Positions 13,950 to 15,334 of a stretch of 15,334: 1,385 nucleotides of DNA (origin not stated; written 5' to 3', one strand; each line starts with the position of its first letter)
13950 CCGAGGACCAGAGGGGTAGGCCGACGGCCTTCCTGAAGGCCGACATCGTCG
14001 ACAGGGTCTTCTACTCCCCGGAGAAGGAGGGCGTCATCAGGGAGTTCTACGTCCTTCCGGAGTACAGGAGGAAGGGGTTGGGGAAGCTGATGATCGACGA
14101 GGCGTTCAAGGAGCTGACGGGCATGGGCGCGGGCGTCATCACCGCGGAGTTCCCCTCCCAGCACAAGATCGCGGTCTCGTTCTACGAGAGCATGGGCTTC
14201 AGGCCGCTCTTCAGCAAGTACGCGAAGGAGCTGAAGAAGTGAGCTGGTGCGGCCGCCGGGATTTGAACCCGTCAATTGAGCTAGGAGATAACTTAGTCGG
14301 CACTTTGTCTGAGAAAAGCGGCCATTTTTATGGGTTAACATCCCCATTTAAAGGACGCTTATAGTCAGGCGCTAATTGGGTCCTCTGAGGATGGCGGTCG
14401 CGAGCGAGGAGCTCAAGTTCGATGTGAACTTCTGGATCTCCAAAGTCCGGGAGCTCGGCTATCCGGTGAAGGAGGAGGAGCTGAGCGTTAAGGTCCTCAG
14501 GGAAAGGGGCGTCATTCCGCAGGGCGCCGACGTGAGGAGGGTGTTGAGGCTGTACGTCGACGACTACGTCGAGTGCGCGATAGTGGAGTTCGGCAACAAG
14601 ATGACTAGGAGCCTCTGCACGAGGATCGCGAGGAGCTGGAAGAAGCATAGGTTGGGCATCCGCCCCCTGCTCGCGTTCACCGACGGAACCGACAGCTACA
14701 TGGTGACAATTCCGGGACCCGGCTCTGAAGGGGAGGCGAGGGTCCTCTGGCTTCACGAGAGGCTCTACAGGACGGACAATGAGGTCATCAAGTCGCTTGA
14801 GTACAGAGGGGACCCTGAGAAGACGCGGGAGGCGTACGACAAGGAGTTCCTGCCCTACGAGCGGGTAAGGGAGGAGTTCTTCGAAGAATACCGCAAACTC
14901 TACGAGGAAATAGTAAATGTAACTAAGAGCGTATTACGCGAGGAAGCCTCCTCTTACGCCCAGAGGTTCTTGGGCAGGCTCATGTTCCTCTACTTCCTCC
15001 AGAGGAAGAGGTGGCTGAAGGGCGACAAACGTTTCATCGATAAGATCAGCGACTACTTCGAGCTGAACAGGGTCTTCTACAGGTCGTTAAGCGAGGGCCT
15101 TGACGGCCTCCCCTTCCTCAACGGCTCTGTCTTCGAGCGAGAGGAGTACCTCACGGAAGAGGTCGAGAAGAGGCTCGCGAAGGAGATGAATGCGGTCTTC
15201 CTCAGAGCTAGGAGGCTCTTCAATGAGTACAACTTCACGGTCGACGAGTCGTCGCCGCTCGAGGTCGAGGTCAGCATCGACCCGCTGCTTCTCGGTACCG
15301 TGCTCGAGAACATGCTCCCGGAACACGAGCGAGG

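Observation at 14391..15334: Unlisted open-ended ORF: start of a type IIG / BREX-PglX-like DNA methyltransferase at the edge of a probable island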

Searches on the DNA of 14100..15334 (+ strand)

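Call 12: search_rna_families(source=window, start=14100, end=14500, threshold=evalue, max_evalue=10, show_alignments=3)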
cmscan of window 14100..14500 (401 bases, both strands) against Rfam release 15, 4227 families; matches with E-value up to 10: 2.
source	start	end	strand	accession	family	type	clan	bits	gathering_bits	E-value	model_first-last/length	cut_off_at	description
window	14249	14329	+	RF01394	isrK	Gene; sRNA;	-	12.7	50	2.6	1-77/77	no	isrK Hfq binding RNA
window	14257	14271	-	RF00023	tmRNA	Gene;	CL00001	8.2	47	0.28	348-362/374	no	transfer-messenger RNA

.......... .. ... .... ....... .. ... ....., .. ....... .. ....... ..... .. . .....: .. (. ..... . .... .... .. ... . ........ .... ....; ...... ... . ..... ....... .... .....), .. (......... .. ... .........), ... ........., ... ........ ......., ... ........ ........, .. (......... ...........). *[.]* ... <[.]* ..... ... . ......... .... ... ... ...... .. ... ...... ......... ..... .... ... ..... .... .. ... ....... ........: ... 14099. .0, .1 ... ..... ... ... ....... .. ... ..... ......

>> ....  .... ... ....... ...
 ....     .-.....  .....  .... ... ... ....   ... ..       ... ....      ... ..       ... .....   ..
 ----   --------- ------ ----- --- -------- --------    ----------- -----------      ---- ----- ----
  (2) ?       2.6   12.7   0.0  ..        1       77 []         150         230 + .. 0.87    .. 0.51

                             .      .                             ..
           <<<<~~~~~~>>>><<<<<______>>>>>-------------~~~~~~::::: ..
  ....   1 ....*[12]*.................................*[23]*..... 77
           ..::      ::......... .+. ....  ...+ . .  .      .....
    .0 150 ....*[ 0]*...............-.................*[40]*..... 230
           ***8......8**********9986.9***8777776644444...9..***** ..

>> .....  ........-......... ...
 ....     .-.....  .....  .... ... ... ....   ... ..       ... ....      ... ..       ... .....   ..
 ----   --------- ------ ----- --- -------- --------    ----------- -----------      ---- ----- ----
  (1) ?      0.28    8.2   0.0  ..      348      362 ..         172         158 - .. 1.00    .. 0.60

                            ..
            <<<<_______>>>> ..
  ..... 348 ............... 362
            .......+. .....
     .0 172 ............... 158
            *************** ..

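Call 63: search_rna_families(sources=[L152, L005, L151], threshold=gathering)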
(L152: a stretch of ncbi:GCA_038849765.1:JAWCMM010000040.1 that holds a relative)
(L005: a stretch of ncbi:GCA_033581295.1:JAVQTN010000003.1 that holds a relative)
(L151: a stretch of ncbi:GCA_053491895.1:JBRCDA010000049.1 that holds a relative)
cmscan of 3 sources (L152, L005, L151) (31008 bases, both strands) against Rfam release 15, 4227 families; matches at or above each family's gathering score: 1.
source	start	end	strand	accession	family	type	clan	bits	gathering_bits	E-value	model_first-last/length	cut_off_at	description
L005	9345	9419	-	RF00005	tRNA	Gene; tRNA;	CL00001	70.4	29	1.2e-13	1-71/71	no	tRNA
